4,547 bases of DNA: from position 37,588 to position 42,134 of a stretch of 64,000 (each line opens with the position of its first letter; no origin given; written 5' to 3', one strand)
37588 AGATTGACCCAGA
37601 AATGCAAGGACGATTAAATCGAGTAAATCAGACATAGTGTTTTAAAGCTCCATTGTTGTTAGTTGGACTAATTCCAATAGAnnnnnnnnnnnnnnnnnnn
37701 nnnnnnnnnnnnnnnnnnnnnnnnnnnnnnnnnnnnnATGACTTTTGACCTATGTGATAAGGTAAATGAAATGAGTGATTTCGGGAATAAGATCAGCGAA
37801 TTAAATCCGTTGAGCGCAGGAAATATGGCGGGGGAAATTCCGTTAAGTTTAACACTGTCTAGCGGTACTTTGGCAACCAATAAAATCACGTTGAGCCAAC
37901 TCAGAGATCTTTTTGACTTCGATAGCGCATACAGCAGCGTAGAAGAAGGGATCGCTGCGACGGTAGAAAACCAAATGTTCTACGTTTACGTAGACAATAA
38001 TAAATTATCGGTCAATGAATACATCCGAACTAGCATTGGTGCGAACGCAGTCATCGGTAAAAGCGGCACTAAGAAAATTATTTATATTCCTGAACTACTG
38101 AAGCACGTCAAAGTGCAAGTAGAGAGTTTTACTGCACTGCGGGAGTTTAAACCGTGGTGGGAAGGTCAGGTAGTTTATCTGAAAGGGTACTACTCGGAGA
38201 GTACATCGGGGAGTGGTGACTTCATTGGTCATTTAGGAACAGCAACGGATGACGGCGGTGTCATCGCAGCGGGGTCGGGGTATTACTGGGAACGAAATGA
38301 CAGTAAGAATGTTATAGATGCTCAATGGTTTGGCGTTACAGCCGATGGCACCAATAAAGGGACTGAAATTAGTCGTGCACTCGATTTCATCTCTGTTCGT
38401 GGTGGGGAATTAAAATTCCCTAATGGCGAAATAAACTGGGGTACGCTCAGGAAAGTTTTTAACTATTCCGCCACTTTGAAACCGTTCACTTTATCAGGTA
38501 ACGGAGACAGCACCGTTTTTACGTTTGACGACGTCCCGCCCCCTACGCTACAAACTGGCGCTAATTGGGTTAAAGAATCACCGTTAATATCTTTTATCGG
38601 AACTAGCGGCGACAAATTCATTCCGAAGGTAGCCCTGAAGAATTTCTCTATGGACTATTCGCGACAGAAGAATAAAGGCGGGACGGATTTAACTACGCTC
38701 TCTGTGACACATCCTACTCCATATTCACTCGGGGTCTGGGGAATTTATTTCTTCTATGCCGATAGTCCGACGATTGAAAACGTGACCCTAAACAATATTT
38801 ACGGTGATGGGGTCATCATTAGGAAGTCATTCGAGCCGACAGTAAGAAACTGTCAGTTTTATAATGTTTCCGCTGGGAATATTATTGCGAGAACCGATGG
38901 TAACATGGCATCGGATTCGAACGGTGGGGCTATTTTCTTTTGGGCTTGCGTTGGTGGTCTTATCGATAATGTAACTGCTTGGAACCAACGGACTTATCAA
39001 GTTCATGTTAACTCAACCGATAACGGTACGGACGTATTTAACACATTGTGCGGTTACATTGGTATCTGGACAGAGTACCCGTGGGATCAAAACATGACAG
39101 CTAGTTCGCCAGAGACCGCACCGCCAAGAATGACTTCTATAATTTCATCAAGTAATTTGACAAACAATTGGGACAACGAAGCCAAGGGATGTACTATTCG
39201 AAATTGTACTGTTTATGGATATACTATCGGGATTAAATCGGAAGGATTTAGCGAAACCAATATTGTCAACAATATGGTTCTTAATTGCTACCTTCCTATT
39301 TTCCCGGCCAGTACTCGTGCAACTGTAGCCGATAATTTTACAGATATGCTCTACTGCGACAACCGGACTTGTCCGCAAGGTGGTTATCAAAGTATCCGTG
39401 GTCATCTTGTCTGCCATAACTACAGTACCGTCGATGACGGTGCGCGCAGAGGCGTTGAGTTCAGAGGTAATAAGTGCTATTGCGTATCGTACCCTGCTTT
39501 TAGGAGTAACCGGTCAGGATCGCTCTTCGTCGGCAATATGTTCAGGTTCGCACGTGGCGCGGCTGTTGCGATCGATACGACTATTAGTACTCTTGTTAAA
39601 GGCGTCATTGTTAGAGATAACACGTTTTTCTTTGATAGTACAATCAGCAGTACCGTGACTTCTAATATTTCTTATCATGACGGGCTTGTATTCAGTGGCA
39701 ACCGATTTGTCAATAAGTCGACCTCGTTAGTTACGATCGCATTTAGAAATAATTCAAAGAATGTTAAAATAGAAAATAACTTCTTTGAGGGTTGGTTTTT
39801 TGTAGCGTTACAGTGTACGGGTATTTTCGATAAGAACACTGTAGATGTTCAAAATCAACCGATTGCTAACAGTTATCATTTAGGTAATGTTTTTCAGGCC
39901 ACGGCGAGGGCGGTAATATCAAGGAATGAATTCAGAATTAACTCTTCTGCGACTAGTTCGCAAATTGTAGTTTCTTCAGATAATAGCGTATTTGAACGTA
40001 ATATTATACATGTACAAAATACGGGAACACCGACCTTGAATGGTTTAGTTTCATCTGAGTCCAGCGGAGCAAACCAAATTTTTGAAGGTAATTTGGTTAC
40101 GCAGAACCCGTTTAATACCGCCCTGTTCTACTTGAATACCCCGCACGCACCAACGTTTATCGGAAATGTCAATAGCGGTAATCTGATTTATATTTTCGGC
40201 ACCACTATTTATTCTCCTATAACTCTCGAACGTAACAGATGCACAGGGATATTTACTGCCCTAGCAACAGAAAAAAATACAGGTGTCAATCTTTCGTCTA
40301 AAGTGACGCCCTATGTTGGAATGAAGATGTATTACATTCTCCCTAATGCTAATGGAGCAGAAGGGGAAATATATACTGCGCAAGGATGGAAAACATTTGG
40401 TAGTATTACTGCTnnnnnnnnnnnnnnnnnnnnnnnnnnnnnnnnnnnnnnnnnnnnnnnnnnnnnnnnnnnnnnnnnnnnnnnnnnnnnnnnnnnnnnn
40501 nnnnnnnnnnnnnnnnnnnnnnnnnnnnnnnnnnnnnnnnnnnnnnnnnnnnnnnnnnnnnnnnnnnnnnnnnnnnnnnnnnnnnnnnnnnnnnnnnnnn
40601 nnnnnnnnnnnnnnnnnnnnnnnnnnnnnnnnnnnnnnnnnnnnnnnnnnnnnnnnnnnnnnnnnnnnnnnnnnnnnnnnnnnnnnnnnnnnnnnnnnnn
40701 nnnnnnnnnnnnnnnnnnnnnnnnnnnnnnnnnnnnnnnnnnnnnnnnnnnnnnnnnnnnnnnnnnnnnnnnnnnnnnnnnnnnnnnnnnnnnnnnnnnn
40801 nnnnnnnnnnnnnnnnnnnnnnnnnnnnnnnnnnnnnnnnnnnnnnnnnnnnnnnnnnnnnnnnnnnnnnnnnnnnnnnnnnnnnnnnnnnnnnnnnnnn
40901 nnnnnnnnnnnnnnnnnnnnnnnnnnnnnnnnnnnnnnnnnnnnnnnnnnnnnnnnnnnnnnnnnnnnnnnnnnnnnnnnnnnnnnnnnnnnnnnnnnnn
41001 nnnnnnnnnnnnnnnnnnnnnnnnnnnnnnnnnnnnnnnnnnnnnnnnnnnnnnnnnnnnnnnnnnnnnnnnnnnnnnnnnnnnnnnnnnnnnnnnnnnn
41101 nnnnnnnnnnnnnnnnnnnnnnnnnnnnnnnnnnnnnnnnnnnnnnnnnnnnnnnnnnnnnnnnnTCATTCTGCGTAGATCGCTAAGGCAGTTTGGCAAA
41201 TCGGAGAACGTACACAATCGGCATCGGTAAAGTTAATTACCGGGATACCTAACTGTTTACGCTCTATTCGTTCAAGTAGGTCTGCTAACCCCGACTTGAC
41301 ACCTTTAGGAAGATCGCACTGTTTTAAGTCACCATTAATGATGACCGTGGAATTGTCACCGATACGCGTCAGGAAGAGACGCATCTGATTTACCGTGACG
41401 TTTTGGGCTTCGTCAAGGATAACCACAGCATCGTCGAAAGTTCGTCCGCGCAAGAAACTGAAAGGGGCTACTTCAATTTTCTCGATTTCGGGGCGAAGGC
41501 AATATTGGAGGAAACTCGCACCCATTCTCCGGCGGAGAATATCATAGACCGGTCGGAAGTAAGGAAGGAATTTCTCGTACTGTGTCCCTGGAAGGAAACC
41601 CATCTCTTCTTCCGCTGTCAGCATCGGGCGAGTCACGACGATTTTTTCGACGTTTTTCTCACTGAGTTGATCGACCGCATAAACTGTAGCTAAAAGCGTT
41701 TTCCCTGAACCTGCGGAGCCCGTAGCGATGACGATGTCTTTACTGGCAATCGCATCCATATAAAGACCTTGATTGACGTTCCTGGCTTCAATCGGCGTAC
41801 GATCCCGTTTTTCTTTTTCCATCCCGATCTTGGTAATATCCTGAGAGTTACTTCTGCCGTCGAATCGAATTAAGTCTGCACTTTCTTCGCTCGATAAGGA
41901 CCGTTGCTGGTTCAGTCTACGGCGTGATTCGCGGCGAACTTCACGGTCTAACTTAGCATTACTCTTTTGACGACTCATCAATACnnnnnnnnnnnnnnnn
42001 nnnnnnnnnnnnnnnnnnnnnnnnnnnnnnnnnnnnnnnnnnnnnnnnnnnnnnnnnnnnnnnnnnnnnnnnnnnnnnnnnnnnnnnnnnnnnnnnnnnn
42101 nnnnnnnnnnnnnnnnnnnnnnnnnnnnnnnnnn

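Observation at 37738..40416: Two paralogous beta-helix tailspike/depolymerase genes at separate loci, each an independent plus-strand unit inside minus-strand early-type regions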

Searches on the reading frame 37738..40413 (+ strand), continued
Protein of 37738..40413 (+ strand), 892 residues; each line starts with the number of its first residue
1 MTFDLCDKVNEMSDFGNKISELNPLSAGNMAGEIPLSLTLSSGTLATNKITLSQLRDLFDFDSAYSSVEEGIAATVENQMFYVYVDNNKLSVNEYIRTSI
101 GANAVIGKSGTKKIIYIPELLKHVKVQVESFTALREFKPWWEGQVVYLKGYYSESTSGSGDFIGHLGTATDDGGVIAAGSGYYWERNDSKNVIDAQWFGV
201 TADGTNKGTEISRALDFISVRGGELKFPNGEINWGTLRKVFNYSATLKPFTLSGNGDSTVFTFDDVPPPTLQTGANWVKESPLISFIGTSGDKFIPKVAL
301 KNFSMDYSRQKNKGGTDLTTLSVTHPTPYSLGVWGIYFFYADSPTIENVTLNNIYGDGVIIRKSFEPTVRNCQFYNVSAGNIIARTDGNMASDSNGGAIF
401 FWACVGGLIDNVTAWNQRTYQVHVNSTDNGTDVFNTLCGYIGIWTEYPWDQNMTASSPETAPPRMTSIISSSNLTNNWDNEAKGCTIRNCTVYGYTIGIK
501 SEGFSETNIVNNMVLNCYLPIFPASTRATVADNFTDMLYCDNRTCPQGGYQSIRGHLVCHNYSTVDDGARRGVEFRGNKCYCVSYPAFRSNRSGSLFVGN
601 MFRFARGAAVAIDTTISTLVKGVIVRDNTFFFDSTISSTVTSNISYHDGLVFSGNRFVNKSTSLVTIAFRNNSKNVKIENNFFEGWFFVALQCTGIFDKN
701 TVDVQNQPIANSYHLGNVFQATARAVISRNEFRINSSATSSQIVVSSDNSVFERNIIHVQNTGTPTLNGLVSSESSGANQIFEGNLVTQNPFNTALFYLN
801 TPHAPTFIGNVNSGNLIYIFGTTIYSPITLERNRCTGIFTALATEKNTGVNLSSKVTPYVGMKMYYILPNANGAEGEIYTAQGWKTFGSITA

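Call 67: fold_search(model_id=the predicted structure, library=pdb)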
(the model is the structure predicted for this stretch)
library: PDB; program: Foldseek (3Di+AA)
matches with E <= 10: 492; with E <= 0.001: 146
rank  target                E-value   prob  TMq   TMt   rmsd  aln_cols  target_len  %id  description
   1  7vz3_B                1.4e-10  1.00  0.24  0.27  14.1       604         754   14  Cryo-EM structure of Depo32, a Klebsiella phage depolymerase targets the K2 serotype K. pneumoniae (released 2023-08-30)
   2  7lzj_A                3.6e-10  1.00  0.26  0.30  12.0       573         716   16  DpK2 bacteriophage tail spike depolymerase (released 2021-08-25)
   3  7vyv_A                5.2e-10  1.00  0.21  0.25  15.6       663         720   15  Cryo-EM structure of Depo32, a Klebsiella phage depolymerase targets the K2 serotype K. pneumoniae (released 2023-08-30)
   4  6c72_A                6.2e-10  1.00  0.27  0.38  13.3       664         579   14  Crystal structure of a tailspike protein gp49 from Acinetobacter baumannii bacteriophage Fri1, a capsular polysacchari (released 2019-01-23)
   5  7vz3_A                8.8e-10  1.00  0.23  0.26  12.9       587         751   15  Cryo-EM structure of Depo32, a Klebsiella phage depolymerase targets the K2 serotype K. pneumoniae (released 2023-08-30)
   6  6tgf_F                7.8e-09  1.00  0.25  0.31  10.7       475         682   13  Pantoea stewartii WceF is a glycan biofilm modifying enzyme with a bacteriophage tailspike-like parallel beta-helix fo (released 2020-11-25)
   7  7jw4_A                1.0e-08  1.00  0.29  0.42  12.3       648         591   11  Crystal structure of PdGH110B in complex with D-galactose (released 2020-11-04)
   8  6w4q_A                1.0e-08  1.00  0.19  0.21  19.8       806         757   10  Crystal structure of full-length tailspike protein 2 (TSP2, ORF211) ) from Escherichia coli O157:H7 bacteriophage CAB1 (released 2021-01-20)
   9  9beu_A                1.3e-08  1.00  0.28  0.41  12.5       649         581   11  Structure of GH110B in complex with a lambda-carrageenan oligosaccharide (released 2025-08-27)
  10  6w4q_B                1.8e-08  1.00  0.18  0.20  20.0       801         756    9  Crystal structure of full-length tailspike protein 2 (TSP2, ORF211) ) from Escherichia coli O157:H7 bacteriophage CAB1 (released 2021-01-20)
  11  6tgf_E                2.8e-08  1.00  0.24  0.31  11.2       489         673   12  Pantoea stewartii WceF is a glycan biofilm modifying enzyme with a bacteriophage tailspike-like parallel beta-helix fo (released 2020-11-25)
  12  6tgf_D                4.4e-08  1.00  0.24  0.30  11.8       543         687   12  Pantoea stewartii WceF is a glycan biofilm modifying enzyme with a bacteriophage tailspike-like parallel beta-helix fo (released 2020-11-25)
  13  6w4q_C                4.6e-08  1.00  0.19  0.21  19.6       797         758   10  Crystal structure of full-length tailspike protein 2 (TSP2, ORF211) ) from Escherichia coli O157:H7 bacteriophage CAB1 (released 2021-01-20)
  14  7jwf_B                5.0e-08  1.00  0.28  0.41  12.3       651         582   11  Crystal structure of PdGH110B D344N in complex with alpha-(1,3)-galactobiose (released 2020-11-04)
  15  7jwf_A                7.2e-08  1.00  0.29  0.42  11.9       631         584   12  Crystal structure of PdGH110B D344N in complex with alpha-(1,3)-galactobiose (released 2020-11-04)
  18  7w1c_A                2.0e-07  1.00  0.22  0.27  15.8       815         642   11  Crystal structure of Klebsiella pneumoniae K1 capsule-specific polysaccharide lyase in a P1 crystal form (released 2022-05-18)
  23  7w1c_E                2.8e-07  1.00  0.22  0.28  15.7       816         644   10  Crystal structure of Klebsiella pneumoniae K1 capsule-specific polysaccharide lyase in a P1 crystal form (released 2022-05-18)
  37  7w1c_C                2.7e-06  1.00  0.19  0.24  16.2       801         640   10  Crystal structure of Klebsiella pneumoniae K1 capsule-specific polysaccharide lyase in a P1 crystal form (released 2022-05-18)
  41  7w1c_B                3.0e-06  1.00  0.21  0.27  14.5       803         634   10  Crystal structure of Klebsiella pneumoniae K1 capsule-specific polysaccharide lyase in a P1 crystal form (released 2022-05-18)
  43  7w1c_D                3.4e-06  1.00  0.20  0.25  14.8       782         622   10  Crystal structure of Klebsiella pneumoniae K1 capsule-specific polysaccharide lyase in a P1 crystal form (released 2022-05-18)
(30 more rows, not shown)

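Call 86: get_annotated_region(hit=H44, flank=5000)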
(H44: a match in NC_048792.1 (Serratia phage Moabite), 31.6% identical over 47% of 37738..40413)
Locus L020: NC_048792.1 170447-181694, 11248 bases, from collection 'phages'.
description: Serratia phage Moabite, complete genome.
organism: Serratia phage Moabite (NCBI taxid 2587814)
taxonomy: Viruses; Duplodnaviria; Heunggongvirae; Uroviricota; Caudoviricetes; Moabitevirus; Moabitevirus moabite
host: Serratia marcescens D1; source: mixed swine farm samples; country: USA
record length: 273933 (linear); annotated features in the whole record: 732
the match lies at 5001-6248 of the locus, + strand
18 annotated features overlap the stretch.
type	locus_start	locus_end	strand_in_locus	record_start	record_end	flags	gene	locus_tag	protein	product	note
CDS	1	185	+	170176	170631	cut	-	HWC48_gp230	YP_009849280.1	ribonucleotide reductase class Ib family protein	-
regulatory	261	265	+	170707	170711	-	-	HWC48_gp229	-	ribosome_binding_site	CPT_Moabite_187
CDS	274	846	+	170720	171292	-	-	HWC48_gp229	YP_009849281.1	hypothetical protein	-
regulatory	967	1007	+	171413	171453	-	-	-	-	terminator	-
regulatory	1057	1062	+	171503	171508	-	-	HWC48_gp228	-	ribosome_binding_site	CPT_Moabite_188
CDS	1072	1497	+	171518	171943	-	-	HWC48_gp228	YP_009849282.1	hypothetical protein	-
regulatory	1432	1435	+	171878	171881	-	-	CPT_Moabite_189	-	ribosome_binding_site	CPT_Moabite_189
CDS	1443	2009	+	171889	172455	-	-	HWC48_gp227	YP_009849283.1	hypothetical protein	-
regulatory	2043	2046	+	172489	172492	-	-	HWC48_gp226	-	ribosome_binding_site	CPT_Moabite_190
CDS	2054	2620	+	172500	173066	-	-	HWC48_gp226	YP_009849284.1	virion structural protein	HHPred matches to preneck proteins from phage phi29 PDB 3GQ8_A and 3SUC_A with 99 probability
regulatory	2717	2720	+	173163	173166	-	-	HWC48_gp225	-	ribosome_binding_site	CPT_Moabite_191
CDS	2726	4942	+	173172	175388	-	-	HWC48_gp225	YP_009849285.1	neck protein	HHPred matches to preneck proteins from phage phi29 PDB 3GQ8_A and 3SUC_A with 98 probability; BLAST match to T4 neck ...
regulatory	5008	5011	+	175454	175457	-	-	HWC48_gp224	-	ribosome_binding_site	CPT_Moabite_192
CDS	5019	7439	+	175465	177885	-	-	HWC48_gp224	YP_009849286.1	tail spike protein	-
regulatory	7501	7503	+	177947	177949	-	-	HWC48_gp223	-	ribosome_binding_site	CPT_Moabite_193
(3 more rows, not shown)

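Call 101: find_encoding_contigs(protein=P0018, flank=4000, max_places=1)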
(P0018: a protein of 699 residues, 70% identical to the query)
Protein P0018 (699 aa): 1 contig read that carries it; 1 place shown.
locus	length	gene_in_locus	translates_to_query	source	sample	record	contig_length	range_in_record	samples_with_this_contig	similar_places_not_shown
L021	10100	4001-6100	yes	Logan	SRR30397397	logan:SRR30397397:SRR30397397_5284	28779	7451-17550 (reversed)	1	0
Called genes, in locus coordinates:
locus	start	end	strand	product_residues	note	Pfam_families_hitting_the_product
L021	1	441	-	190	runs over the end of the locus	-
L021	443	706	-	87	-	-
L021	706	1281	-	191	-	PF00265:TK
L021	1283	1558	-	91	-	-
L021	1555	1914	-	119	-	-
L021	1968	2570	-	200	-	-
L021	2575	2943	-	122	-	-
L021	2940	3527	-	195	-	-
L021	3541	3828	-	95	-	-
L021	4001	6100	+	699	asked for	PF27114:Phage_tail_beta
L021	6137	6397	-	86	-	-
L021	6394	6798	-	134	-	-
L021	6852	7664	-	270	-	PF02562:PhoH, PF13604:AAA_30 (weak), PF13245:AAA_19 (weak)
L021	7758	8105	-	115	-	-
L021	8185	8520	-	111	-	-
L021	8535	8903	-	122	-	-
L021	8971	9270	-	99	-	-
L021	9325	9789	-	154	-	-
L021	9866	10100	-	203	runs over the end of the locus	-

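Call 102: find_encoding_contigs(protein=P0022, flank=4000, max_places=1)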
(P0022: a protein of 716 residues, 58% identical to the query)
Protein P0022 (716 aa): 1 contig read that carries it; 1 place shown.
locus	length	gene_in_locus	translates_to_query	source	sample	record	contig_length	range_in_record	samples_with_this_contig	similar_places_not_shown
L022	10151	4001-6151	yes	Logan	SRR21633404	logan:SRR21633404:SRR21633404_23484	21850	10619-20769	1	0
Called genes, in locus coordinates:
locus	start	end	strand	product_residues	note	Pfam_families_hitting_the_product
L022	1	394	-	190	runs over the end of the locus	-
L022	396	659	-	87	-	-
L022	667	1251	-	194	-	PF00265:TK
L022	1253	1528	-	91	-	-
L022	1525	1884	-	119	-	-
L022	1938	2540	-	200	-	-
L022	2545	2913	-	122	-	-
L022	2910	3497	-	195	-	-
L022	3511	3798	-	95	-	-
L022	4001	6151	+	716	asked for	PF27114:Phage_tail_beta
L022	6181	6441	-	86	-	-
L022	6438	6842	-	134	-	-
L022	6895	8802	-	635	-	PF14528:LAGLIDADG_3 (weak), PF02562:PhoH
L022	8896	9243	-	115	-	-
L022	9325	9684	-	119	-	-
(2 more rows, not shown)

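Call 103: find_encoding_contigs(protein=P0023, flank=4000, max_places=1)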
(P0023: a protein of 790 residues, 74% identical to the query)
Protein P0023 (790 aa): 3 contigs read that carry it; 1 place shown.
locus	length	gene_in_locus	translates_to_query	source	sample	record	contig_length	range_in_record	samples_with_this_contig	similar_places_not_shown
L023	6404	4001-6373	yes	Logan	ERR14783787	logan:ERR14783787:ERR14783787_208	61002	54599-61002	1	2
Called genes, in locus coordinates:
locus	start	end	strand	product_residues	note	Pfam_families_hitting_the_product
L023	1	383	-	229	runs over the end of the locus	-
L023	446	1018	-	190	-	-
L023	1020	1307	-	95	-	-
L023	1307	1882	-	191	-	PF00265:TK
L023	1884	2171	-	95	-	-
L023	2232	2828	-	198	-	-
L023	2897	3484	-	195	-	-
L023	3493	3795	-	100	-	-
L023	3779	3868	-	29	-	-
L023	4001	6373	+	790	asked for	PF27114:Phage_tail_beta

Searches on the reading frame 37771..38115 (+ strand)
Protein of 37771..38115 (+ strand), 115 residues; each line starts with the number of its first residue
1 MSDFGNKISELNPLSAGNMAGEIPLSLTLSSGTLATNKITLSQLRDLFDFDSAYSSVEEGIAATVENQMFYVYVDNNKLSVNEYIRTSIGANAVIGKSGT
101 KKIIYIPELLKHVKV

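Call 81: search_protein_families(library=pfam, alignment_id=A2, max_evalue=1)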
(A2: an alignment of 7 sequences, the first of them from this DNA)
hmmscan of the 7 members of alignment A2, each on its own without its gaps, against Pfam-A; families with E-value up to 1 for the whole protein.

A. member 1, seq(115 aa): 0 families

B. families by the number of members that match (of 7 scanned): 7 families
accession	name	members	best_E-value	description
PF25590.1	DUF7936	1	0.003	Domain of unknown function (DUF7936)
PF19372.4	DUF5947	1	0.011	Family of unknown function (DUF5947)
PF08534.16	Redoxin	1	0.02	Redoxin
PF01399.33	PCI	1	0.058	PCI domain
PF01321.24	Creatinase_N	1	0.11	Creatinase/Prolidase N-terminal domain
PF25416.1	GRHL1_C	1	0.11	GRHL1-like, C-terminal domain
PF11279.13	DUF3080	1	0.12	Protein of unknown function (DUF3080)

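Call 82: search_solved_structures(query=A2, max_evalue=1)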
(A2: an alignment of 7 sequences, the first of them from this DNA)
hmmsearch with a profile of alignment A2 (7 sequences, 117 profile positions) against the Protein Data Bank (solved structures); distinct sequences matched with E-value up to 1: 1.
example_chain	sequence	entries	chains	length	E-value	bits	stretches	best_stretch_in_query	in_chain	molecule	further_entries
3qt4_A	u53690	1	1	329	0.85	12.7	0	31-88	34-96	Cathepsin-L-like midgut cysteine proteinase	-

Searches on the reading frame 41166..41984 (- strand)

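Call 97: search_protein_families(library=pfam, proteins=[window:41166-41984:-], max_evalue=0.001)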
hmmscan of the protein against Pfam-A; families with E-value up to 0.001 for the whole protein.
window:41166-41984:- (272 aa): 5 families
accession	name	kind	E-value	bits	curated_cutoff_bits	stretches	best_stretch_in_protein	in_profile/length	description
PF02562.22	PhoH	-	1.7e-72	243.7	27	1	65-270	2-204/205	PhoH-like protein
PF13245.12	AAA_19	-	4.2e-07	30.7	25.1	1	79-222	8-128/134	AAA domain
PF13604.12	AAA_30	-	2.8e-06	27.7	27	1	72-223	6-128/191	AAA domain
PF00270.35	DEAD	-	9.5e-05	22.6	26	0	72-121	4-54/167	DEAD/DEAH box helicase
PF13401.12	AAA_22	-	0.00017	22.4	27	0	82-120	5-42/130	AAA domain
